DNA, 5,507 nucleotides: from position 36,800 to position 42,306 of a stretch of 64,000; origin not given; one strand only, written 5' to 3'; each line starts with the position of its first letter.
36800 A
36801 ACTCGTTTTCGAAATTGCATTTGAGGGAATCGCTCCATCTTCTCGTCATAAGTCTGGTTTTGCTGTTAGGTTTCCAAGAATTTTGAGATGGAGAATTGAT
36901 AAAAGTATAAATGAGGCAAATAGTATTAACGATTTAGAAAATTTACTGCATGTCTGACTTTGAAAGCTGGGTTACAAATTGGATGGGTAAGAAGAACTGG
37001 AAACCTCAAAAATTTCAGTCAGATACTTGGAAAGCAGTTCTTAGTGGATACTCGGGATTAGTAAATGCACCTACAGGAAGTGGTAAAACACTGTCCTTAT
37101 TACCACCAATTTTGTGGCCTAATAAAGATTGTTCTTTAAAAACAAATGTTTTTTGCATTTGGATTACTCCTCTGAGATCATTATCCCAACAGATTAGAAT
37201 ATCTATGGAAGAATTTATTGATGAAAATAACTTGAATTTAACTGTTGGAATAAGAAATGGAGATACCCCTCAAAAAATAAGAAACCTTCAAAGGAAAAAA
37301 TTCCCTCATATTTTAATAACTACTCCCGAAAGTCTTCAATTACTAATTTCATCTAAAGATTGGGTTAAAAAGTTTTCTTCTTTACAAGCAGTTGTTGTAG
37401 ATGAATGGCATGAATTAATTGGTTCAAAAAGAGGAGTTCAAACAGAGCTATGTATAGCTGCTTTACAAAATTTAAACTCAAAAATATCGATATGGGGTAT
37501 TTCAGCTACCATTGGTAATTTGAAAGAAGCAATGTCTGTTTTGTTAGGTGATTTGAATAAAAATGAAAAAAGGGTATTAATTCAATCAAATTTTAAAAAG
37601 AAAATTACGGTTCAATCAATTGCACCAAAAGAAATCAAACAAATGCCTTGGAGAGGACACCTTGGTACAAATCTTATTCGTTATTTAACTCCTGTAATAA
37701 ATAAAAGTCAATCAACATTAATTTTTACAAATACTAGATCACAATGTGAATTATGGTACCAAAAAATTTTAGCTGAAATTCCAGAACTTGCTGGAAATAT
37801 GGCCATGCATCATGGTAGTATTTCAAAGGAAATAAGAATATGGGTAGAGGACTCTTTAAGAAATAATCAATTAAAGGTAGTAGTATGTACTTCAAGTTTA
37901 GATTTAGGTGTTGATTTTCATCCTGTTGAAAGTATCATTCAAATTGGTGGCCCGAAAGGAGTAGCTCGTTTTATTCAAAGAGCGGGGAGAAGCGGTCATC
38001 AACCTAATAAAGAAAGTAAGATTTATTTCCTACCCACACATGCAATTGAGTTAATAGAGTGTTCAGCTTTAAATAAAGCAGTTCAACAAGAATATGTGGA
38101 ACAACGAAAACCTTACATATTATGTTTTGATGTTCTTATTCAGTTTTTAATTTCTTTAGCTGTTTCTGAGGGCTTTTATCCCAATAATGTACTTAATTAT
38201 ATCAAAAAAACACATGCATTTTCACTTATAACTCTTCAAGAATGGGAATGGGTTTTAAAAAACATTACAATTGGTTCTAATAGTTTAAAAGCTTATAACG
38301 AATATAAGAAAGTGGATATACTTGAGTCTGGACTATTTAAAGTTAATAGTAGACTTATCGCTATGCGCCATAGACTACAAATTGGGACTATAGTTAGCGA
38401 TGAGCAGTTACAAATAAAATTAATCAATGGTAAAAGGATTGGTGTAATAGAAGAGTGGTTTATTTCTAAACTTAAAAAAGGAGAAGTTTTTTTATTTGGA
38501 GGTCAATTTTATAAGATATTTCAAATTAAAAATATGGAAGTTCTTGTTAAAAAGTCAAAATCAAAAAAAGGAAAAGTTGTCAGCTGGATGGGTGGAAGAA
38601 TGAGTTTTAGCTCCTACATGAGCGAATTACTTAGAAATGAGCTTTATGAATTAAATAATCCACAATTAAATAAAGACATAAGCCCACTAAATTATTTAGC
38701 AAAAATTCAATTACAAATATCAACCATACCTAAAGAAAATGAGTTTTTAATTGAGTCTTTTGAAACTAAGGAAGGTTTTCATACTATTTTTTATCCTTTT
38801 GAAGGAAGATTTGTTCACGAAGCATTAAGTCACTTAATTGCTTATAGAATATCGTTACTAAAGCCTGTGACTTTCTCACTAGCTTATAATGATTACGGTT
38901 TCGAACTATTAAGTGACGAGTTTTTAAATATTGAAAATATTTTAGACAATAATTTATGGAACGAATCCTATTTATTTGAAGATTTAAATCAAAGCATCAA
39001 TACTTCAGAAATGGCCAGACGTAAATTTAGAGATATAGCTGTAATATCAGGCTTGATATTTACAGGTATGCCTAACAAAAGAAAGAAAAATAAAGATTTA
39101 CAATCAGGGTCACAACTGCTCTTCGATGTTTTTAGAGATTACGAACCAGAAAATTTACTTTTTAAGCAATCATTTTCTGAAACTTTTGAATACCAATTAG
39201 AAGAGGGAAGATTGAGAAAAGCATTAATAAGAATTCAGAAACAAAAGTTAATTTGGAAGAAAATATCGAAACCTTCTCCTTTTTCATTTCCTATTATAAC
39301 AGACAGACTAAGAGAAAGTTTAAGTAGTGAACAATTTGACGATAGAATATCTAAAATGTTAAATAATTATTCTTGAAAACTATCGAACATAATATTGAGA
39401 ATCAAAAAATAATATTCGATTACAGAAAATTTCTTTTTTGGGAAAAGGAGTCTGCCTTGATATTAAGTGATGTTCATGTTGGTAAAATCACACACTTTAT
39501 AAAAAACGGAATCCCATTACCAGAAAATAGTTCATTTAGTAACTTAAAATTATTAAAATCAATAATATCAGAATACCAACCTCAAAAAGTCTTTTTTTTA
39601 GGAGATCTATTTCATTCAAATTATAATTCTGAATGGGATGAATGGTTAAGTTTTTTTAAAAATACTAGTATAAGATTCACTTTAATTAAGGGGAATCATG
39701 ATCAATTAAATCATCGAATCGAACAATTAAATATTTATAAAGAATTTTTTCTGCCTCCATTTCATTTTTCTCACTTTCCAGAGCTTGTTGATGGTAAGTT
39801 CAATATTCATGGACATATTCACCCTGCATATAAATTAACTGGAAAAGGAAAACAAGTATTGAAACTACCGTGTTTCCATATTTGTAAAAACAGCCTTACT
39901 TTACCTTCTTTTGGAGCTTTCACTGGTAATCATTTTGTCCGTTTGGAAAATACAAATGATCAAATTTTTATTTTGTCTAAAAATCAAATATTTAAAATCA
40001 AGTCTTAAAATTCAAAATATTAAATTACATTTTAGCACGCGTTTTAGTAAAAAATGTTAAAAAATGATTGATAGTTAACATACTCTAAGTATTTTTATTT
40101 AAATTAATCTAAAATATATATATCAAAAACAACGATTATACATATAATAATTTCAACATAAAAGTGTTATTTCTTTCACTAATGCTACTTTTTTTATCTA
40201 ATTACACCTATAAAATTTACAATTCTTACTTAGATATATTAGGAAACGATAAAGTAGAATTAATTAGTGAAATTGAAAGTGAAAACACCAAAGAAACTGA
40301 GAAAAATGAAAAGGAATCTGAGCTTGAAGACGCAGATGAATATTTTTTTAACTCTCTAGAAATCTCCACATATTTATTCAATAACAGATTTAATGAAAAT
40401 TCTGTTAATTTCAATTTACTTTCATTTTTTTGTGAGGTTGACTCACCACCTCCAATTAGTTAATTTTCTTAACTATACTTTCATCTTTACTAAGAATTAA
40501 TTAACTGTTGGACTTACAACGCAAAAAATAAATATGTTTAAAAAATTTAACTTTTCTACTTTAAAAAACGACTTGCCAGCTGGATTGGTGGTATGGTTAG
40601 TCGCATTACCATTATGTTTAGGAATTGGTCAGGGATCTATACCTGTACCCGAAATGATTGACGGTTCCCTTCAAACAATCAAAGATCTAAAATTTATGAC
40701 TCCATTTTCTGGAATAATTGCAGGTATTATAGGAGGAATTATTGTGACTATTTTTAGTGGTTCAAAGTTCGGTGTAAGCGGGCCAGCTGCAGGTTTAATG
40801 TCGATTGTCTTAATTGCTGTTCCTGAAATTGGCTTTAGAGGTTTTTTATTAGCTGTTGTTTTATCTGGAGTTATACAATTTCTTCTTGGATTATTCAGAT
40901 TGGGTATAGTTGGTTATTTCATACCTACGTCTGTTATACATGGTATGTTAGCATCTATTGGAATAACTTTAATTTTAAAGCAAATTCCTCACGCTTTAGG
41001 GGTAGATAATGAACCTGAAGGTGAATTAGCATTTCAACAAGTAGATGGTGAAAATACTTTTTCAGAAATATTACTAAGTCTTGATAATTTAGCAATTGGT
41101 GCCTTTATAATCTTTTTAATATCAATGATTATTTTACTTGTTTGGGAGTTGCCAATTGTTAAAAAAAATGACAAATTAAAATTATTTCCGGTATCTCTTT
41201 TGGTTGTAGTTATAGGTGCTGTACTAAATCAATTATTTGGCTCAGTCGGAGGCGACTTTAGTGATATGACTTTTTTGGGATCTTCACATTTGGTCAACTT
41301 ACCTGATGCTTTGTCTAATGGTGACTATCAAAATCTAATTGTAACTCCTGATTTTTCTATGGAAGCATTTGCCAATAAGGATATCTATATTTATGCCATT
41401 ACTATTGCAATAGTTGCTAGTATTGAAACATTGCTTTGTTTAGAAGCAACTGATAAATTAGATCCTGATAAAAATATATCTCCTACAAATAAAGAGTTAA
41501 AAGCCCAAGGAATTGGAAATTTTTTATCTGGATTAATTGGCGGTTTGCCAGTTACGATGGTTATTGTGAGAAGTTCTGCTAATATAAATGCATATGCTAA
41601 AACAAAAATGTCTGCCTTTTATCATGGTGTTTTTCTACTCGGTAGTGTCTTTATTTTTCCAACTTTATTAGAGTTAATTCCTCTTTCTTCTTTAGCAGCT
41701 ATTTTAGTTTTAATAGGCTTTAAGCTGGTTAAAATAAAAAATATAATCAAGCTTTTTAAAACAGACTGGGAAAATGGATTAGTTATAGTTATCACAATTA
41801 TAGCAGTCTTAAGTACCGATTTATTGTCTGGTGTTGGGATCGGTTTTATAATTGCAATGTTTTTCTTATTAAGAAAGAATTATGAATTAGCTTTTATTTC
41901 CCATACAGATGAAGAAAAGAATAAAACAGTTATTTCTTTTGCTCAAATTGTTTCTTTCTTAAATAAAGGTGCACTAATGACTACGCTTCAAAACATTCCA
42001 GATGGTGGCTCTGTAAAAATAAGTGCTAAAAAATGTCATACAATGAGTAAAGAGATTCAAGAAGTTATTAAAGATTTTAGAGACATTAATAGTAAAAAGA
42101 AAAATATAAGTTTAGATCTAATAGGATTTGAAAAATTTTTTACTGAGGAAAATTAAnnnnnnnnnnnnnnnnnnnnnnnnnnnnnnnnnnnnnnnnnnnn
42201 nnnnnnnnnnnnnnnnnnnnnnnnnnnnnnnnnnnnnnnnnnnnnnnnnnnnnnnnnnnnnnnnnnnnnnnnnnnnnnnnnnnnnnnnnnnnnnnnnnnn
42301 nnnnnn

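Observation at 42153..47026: Riboswitch-controlled B12-capture operon whose accessory proteins are T9SS cargo rather than lipoproteins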

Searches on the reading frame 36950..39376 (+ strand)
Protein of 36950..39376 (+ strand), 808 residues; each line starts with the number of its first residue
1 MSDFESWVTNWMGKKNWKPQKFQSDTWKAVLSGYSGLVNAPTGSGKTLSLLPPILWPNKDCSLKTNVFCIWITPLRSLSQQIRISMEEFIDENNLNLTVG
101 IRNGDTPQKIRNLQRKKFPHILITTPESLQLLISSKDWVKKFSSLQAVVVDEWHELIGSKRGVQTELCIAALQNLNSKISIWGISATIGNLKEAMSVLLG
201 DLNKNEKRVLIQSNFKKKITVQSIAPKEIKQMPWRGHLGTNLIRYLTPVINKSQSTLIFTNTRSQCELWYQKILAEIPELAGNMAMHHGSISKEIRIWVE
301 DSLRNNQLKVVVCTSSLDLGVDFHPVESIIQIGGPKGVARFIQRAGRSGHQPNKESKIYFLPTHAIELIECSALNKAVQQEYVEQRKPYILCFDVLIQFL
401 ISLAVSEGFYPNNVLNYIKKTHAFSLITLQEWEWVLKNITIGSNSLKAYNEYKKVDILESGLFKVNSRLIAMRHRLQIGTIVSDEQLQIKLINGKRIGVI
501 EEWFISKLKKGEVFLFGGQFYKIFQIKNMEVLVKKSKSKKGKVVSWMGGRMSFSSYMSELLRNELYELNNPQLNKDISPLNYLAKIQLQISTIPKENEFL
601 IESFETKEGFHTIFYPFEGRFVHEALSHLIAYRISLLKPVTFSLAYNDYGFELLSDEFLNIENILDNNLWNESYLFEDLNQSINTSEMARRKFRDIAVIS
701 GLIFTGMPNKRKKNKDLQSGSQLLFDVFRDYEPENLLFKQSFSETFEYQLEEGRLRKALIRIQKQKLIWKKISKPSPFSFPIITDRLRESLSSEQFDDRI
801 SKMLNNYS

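Call 73: search_protein_families(library=pfam, proteins=[window:36950-39376:+], max_evalue=0.0001)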
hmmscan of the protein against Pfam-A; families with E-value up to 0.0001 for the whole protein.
window:36950-39376:+ (808 aa): 5 families
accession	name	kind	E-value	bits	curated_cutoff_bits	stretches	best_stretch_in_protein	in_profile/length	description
PF19306.5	WH_Lhr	-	1.6e-60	203.7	27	1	376-543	1-168/168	Large helicase-related protein, winged helix domain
PF08494.16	DEAD_assoc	-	3.3e-49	167.8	23.5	1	593-779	1-191/191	DEAD/H associated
PF00270.35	DEAD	-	2.2e-28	99.5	26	1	21-192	2-165/167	DEAD/DEAH box helicase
PF00271.37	Helicase_C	-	9.1e-18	65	23.5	1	249-349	11-107/110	Helicase conserved C-terminal domain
PF04851.21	ResIII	-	4.3e-07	30.4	22.5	1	34-188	24-162/164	Type III restriction enzyme, res subunit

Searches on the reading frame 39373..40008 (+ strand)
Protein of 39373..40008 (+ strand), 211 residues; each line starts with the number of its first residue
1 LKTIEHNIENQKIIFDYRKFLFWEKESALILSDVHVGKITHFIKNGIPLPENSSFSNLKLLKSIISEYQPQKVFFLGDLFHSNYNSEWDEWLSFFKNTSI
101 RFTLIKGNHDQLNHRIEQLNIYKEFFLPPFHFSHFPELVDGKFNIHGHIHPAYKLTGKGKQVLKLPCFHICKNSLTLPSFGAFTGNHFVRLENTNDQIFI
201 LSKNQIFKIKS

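Call 73: search_protein_families(library=pfam, proteins=[window:39373-40008:+], max_evalue=0.0001)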
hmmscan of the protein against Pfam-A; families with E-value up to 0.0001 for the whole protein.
window:39373-40008:+ (211 aa): 1 family
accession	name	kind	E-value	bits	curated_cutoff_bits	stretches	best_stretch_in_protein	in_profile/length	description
PF00149.33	Metallophos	-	2.3e-11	45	21.5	1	29-149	4-117/191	Calcineurin-like phosphoesterase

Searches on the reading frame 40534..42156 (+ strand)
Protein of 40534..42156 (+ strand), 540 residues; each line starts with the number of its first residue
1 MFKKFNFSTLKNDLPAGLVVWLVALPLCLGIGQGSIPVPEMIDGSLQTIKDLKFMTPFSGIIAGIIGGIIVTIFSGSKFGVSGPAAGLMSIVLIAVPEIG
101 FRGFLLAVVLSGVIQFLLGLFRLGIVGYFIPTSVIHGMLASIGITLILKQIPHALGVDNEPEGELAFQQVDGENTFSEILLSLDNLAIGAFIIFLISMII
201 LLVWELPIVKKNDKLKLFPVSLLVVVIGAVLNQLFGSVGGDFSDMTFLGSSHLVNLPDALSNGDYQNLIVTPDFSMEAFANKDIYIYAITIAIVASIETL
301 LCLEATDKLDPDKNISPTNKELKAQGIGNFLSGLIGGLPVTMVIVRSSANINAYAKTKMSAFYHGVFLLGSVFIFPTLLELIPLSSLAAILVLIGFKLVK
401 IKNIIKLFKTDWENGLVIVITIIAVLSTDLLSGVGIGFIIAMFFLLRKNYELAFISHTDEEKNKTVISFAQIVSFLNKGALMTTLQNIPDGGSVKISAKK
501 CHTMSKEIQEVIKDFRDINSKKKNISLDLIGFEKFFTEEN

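Call 73: search_protein_families(library=pfam, proteins=[window:40534-42156:+], max_evalue=0.0001)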
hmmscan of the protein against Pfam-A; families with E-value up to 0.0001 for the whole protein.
window:40534-42156:+ (540 aa): 1 family
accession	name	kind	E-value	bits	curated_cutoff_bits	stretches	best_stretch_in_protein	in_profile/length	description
PF00916.26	Sulfate_transp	-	1.8e-49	169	23.2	1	10-421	1-380/380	Sulfate permease family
